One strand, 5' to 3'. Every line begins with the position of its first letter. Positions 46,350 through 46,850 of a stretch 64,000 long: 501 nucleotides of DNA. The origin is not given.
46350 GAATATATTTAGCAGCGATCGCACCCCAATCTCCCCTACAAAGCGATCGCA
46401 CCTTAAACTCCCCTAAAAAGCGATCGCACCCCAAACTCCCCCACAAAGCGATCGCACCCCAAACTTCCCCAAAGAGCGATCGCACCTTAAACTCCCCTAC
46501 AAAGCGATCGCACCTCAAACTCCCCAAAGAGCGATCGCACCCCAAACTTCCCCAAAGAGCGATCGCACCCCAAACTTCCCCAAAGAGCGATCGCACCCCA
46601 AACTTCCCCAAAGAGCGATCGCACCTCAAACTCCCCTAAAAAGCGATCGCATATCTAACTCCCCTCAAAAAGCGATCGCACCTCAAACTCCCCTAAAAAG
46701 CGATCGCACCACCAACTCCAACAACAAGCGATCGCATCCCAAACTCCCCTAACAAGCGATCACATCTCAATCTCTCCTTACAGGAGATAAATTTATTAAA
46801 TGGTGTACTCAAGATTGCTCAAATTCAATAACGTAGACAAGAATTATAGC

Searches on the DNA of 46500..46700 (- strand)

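Call 27: search_dna_similar(query=window:46500-46700:-, collection=plasmids, mode=distant, max_evalue=0.001, max_rows=40)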
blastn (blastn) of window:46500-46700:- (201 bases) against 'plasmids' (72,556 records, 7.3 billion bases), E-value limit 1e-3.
No match.
